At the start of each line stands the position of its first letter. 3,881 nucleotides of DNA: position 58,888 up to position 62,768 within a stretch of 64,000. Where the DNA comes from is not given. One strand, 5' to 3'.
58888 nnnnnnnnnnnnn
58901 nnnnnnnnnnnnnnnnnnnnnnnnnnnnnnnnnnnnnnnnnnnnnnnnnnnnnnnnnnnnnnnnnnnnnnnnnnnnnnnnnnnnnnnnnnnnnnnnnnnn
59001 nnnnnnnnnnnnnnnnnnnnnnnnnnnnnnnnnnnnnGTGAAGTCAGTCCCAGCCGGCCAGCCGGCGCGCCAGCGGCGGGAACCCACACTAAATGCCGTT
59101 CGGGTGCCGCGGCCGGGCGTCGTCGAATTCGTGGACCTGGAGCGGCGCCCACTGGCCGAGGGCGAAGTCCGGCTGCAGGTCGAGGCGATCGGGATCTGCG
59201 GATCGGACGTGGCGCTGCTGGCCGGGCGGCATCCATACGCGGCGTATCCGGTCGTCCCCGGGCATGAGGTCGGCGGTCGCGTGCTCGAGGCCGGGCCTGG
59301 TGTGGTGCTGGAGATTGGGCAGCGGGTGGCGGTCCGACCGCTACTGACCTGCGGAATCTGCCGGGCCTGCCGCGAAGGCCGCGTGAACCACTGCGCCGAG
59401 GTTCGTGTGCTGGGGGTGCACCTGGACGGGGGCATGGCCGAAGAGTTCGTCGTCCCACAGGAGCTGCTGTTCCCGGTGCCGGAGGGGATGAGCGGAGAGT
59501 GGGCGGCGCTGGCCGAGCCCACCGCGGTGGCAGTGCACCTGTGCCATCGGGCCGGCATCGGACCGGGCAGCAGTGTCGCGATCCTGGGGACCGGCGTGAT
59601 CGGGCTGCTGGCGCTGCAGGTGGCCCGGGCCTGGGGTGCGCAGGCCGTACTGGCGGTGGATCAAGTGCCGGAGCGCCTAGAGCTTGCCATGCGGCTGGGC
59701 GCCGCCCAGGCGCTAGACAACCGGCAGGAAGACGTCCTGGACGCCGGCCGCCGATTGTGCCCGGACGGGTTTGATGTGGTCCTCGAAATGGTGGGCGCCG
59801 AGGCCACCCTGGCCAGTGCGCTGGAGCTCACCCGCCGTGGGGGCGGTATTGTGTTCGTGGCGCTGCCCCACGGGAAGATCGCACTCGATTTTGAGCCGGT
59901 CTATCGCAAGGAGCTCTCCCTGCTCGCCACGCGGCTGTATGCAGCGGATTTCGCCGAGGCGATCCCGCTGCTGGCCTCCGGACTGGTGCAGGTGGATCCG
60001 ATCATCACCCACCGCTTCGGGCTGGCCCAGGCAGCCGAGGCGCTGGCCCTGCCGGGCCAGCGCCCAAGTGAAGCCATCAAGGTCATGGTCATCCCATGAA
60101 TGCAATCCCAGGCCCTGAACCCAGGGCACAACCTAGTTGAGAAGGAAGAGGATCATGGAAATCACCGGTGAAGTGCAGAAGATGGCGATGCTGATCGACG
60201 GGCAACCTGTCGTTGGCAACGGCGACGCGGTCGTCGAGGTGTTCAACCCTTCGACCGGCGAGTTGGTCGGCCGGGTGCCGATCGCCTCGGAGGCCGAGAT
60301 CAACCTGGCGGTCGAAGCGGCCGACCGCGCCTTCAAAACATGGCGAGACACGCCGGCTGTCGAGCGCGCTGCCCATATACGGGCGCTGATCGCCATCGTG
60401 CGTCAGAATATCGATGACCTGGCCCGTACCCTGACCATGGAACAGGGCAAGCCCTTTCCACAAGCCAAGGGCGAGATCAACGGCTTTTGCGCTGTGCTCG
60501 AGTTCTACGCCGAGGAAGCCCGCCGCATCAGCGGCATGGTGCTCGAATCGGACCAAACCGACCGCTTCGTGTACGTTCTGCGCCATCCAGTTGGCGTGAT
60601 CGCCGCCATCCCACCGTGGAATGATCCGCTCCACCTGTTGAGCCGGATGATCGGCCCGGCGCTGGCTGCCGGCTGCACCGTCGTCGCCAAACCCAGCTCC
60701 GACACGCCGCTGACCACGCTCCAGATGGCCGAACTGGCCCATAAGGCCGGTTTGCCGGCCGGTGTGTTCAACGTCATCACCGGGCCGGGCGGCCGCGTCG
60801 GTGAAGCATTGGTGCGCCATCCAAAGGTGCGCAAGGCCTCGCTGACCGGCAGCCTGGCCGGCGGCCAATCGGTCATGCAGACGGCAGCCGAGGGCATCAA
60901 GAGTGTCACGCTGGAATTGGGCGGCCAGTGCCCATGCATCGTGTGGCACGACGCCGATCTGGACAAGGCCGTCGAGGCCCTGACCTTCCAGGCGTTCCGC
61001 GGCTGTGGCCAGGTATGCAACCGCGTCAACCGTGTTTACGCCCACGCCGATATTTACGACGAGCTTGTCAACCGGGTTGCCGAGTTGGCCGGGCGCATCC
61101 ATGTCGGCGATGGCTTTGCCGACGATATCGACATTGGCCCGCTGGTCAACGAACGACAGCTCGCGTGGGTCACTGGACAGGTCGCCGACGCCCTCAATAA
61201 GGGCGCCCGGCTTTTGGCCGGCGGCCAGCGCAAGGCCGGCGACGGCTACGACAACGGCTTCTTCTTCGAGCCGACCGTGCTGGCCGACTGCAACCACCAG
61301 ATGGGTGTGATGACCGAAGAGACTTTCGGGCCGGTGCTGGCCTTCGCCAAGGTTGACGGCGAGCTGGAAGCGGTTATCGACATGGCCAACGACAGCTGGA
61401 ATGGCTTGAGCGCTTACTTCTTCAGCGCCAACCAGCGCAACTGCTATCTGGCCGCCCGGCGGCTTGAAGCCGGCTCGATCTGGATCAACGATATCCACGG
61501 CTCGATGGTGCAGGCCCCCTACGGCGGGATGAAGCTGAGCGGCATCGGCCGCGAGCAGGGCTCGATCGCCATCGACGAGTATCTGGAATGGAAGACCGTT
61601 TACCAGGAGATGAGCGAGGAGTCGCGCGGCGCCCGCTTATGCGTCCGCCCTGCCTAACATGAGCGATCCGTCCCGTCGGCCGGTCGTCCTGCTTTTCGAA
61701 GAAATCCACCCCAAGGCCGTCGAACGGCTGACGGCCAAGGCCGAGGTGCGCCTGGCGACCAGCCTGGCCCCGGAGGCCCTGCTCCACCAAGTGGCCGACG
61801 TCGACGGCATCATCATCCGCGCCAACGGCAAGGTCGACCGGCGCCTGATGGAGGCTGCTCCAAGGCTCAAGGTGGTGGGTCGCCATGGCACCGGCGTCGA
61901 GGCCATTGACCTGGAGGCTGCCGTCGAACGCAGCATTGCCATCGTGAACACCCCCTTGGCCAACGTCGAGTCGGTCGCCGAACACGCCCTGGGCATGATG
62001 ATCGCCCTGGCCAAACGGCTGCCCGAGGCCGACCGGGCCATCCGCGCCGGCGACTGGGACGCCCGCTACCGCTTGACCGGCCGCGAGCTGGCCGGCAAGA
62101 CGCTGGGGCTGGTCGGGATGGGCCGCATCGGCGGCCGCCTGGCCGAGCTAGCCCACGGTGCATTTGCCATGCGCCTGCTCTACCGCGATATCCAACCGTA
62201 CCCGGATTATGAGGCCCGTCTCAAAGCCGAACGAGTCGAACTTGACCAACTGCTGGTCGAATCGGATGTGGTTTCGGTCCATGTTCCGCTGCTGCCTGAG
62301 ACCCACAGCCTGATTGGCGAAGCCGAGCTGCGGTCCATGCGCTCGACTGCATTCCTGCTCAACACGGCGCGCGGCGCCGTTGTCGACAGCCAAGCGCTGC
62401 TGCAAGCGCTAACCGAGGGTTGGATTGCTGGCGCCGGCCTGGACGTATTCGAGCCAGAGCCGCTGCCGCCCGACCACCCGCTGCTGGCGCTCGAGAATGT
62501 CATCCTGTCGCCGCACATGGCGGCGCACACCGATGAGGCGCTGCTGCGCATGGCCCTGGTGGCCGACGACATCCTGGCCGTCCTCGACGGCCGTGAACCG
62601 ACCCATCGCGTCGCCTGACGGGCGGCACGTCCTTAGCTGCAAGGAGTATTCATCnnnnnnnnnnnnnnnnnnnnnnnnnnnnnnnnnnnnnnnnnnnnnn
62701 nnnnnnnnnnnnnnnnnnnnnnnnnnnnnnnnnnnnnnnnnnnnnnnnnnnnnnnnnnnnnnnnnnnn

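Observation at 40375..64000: A roughly 24 kb GntR-headed catabolic island whose enzyme mix matches no textbook pathway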

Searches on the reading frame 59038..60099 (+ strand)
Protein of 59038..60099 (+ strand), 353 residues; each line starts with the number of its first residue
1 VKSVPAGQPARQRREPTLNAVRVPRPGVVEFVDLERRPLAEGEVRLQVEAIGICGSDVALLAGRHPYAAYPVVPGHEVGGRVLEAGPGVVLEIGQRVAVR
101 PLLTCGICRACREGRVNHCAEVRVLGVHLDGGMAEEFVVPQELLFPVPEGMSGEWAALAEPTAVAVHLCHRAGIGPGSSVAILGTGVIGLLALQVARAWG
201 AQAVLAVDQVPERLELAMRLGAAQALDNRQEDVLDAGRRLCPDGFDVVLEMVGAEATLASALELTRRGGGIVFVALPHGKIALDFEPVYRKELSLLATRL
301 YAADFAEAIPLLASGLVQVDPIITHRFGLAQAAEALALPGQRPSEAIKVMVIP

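Call 5: search_protein_families(library=pfam, proteins=[window:59038-60099:+])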
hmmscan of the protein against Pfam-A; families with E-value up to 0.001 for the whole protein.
window:59038-60099:+ (353 aa): 4 families
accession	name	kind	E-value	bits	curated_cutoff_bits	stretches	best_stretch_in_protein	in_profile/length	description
PF00107.32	ADH_zinc_N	-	2.7e-30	105.4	31.8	1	188-313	2-128/129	Zinc-binding dehydrogenase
PF08240.17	ADH_N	-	2.5e-27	95.6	23.5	1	41-149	2-104/104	Alcohol dehydrogenase GroES-like domain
PF13602.12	ADH_zinc_N_2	-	7e-14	53.3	27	1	220-337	1-121/134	Zinc-binding dehydrogenase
PF16912.11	Glu_dehyd_C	-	7.8e-06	26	34.9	1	171-291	26-147/211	Glucose dehydrogenase C-terminus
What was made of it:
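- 59038..60099 (+): Zn-MDR dehydrogenase 2. An accessory found in few relatives. PF08240 plus PF00107 (call 5).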

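Call 7: search_protein_families(library=ncbifam, proteins=[window:59038-60099:+], max_evalue=1e-10)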
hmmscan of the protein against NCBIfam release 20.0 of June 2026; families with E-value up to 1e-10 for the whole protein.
window:59038-60099:+ (353 aa): 22 families
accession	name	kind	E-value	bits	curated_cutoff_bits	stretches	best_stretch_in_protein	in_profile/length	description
NF007489.0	PRK10083.1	equivalog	7.6e-62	209.2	376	1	22-351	5-335/339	Zn-dependent oxidoreductase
NF041097.1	keto_inos_dh_IolM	equivalog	2.1e-59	201.1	450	1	10-347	21-385/389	scyllo-inosose 3-dehydrogenase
NF003808.0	PRK05396.1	equivalog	2.4e-57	194.4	380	1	31-338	15-327/341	L-threonine 3-dehydrogenase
TIGR00692.1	tdh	equivalog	5e-55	186.9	458.35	1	31-338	13-327/340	L-threonine 3-dehydrogenase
NF007375.0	PRK09880.1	equivalog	2.2e-48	164.8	469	1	42-350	28-340/344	L-idonate 5-dehydrogenase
NF007642.0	PRK10309.1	equivalog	1.2e-42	146.4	550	1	40-335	24-329/347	galactitol-1-phosphate 5-dehydrogenase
NF006940.0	PRK09422.1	equivalog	7.7e-36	123.7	344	1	23-324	6-308/338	alcohol dehydrogenase AdhP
TIGR03366.1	HpnZ_proposed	hypoth_equivalog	1e-35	123.5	328.1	1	39-314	3-295/315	putative phosphonate catabolism associated alcohol dehydrogenase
TIGR03989.1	Rxyl_3153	subfamily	9.3e-35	120.6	440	2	29-121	14-107/370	NDMA-dependent alcohol dehydrogenase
NF047908.1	AldhRedAhr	equivalog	3.6e-33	114.9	470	1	30-287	17-272/335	NADPH-dependent aldehyde reductase Ahr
NF010344.0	PRK13771.1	subfamily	4.2e-33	114.7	349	1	33-338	17-319/334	putative alcohol dehydrogenase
TIGR02824.1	quinone_pig3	subfamily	6.4e-31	107.6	296.8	1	26-336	12-309/325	putative NAD(P)H quinone oxidoreductase, PIG3 family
NF041172.1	AcrlCoa_red_Thmprot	equivalog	3.6e-30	105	500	1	30-338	14-320/334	acryloyl-CoA reductase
TIGR03451.1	mycoS_dep_FDH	equivalog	2.5e-27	95.6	512.9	1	172-336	172-343/358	S-(hydroxymethyl)mycothiol dehydrogenase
TIGR03201.1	dearomat_had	equivalog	2e-26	92.9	338.65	1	37-275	19-272/349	6-hydroxycyclohex-1-ene-1-carbonyl-CoA dehydrogenase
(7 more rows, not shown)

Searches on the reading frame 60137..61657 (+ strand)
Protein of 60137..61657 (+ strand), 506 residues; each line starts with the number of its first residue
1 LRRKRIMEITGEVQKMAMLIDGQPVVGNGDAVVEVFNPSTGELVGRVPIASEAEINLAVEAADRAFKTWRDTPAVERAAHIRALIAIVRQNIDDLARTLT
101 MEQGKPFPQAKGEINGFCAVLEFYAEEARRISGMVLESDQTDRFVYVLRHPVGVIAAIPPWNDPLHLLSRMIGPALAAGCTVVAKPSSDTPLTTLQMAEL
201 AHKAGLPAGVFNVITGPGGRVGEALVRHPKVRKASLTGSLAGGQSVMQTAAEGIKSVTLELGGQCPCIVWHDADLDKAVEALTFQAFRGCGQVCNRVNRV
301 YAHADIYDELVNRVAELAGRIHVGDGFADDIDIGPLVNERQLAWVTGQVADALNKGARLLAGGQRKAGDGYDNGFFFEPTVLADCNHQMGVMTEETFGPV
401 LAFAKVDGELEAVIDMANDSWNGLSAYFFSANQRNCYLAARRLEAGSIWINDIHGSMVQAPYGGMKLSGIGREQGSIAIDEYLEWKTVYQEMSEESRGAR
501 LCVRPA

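Call 5: search_protein_families(library=pfam, proteins=[window:60137-61657:+])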
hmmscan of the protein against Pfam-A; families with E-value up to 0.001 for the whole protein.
window:60137-61657:+ (506 aa): 1 family
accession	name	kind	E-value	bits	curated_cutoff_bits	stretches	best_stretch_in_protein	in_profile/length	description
PF00171.27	Aldedh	-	3.6e-158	527.3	23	1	31-488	7-461/461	Aldehyde dehydrogenase family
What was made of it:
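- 60155..61657 (+): NAD(P) aldehyde dehydrogenase (SSADH/KGSADH-like). PF00171 at 527 bits (call 5).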

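Call 7: search_protein_families(library=ncbifam, proteins=[window:60137-61657:+], max_evalue=1e-10)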
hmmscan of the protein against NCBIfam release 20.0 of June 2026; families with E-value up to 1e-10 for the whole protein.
window:60137-61657:+ (506 aa): 40 families (the best 25 are shown)
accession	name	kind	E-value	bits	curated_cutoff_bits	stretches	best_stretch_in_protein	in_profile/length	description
TIGR01780.1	SSADH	subfamily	3.7e-147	490.9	646.35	1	35-486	1-448/448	succinate-semialdehyde dehydrogenase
NF008415.0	PRK11241.1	equivalog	2.4e-133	445.3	828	1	17-487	12-477/482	NADP-dependent succinate-semialdehyde dehydrogenase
TIGR01804.1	BADH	equivalog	8.6e-130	433.3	668.6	1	20-486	2-467/467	betaine-aldehyde dehydrogenase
NF009725.0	PRK13252.1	equivalog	2.7e-127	425.2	593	1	14-494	5-483/488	betaine-aldehyde dehydrogenase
NF007497.0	PRK10090.1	equivalog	1.6e-126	422.9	500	1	14-491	5-478/480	aldehyde dehydrogenase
NF010000.0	PRK13473.1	subfamily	1.8e-125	419.3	615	1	16-490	3-472/475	aminobutyraldehyde dehydrogenase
NF045735.1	PaDhStyDPseudo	equivalog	1.3e-117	393.5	850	1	16-488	3-479/483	phenylacetaldehyde dehydrogenase StyD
TIGR02299.1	HpaE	equivalog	2e-117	392.8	638.35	1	18-489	3-475/488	5-carboxymethyl-2-hydroxymuconate semialdehyde dehydrogenase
NF042993.1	AlphKGSA_gudD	equivalog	8.9e-115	384.1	770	1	17-489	5-479/481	alpha-ketoglutaric semialdehyde dehydrogenase GucD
NF040792.1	glyc_ald_dh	equivalog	4.1e-113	378.9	760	1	16-495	1-478/488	D-glyceraldehyde dehydrogenase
NF006916.0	PRK09407.1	equivalog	2.4e-110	369.6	521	1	29-491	32-493/526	succinic semialdehyde dehydrogenase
NF052305.1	DioxValDhHalo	equivalog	3.7e-109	365.8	750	1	17-491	6-482/483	2,5-dioxovalerate dehydrogenase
NF040648.1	lactal_redase_Meth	equivalog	7.2e-105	351.7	650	1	18-488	1-460/463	lactaldehyde dehydrogenase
TIGR03216.1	OH_muco_semi_DH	equivalog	1.4e-100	337.3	693.25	1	20-488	5-477/481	2-hydroxymuconic semialdehyde dehydrogenase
NF045736.1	PaDhStyDRhodo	equivalog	4.4e-99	332.2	800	1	17-488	4-475/479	phenylacetaldehyde dehydrogenase StyD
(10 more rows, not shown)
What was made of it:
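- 60155..61657 (+): TIGR01780 scores 490.9 against 646 (call 7).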

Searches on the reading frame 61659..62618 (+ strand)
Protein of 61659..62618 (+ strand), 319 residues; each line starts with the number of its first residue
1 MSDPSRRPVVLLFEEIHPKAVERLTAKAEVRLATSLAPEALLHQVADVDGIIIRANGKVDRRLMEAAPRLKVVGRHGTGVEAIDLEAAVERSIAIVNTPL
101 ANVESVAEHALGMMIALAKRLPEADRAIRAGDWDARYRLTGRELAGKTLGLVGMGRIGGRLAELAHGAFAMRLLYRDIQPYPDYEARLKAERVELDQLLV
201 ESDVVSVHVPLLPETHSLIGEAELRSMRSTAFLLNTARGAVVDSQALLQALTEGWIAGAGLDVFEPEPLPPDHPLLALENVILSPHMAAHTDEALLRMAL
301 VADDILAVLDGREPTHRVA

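Call 9: search_protein_families(library=ncbifam, proteins=[window:61659-62618:+], max_evalue=1e-8)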
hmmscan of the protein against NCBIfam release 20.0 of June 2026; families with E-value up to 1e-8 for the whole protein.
window:61659-62618:+ (319 aa): 21 families
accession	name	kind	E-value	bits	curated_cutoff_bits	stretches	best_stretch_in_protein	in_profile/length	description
NF009714.1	PRK13243.1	equivalog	1.4e-86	290.9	455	1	7-316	2-320/332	glyoxylate reductase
TIGR01327.1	PGDH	equivalog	3.5e-84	283.5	454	1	10-316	2-308/525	phosphoglycerate dehydrogenase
NF011938.0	PRK15409.1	equivalog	1.2e-67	228.3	492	1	7-311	2-311/324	glyoxylate/hydroxypyruvate reductase GhrB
NF008759.0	PRK11790.1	equivalog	2.4e-66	224.1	404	1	5-299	9-306/410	phosphoglycerate dehydrogenase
NF005069.0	PRK06487.1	equivalog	9e-60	202.4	448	1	32-312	33-314/320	2-hydroxyacid dehydrogenase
NF006263.0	PRK08410.1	equivalog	2.8e-48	164.9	389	1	18-298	13-295/311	D-2-hydroxyacid dehydrogenase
NF005750.0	PRK07574.1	equivalog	3.7e-46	157.9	329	1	62-308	107-355/386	NAD-dependent formate dehydrogenase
NF041369.1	Dhydh_Halo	equivalog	9.2e-45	153.2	400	1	78-318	64-304/305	D-2-hydroxyacid dehydrogenase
NF005387.0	PRK06932.1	equivalog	2.7e-41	141.6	492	1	37-296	34-296/314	2-hydroxyacid dehydrogenase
NF001309.0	PRK00257.1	equivalog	7.7e-39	133.7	434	1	139-293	109-261/379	4-phosphoerythronate dehydrogenase PdxB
NF000492.1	vanH_gen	exception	9.4e-36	123.4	540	1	71-296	68-297/312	D-lactate dehydrogenase VanH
NF006374.0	PRK08605.1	subfamily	4.9e-32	111.3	356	1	28-309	26-319/332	D-lactate dehydrogenase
NF000128.1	vanH-Sc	exception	4.7e-30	104.8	650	1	75-267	92-275/337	D-lactate dehydrogenase VanH-Sc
NF009127.0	PRK12480.1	equivalog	1.4e-28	99.9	579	1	28-267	26-264/330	D-lactate dehydrogenase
NF005027.0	PRK06436.1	equivalog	1.6e-26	93.2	261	1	70-311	50-282/303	2-hydroxyacid dehydrogenase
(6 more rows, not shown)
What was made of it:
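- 61659..62618 (+): D-2-hydroxyacid dehydrogenase 1 (glyoxylate / hydroxypyruvate / 2-ketoaldonate reductase type). NF009714 scores 290.9 against 455 (call 9).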

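Call 24: search_protein_families(library=pfam, proteins=[window:61659-62618:+], max_evalue=1)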
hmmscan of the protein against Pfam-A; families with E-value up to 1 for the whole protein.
window:61659-62618:+ (319 aa): 3 families
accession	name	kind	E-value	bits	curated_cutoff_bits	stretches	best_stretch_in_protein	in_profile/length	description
PF02826.25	2-Hacid_dh_C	-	9.8e-62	207.9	25.1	1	111-288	1-178/178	D-isomer specific 2-hydroxyacid dehydrogenase, NAD binding domain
PF00389.36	2-Hacid_dh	-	1.2e-30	106.4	24.6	1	10-318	1-133/134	D-isomer specific 2-hydroxyacid dehydrogenase, catalytic domain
PF13460.12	NAD_binding_10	-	0.086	13.1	27.2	0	154-198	3-49/184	NAD(P)H-binding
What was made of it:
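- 61659..62618 (+): PF02826 plus PF00389 (call 24).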
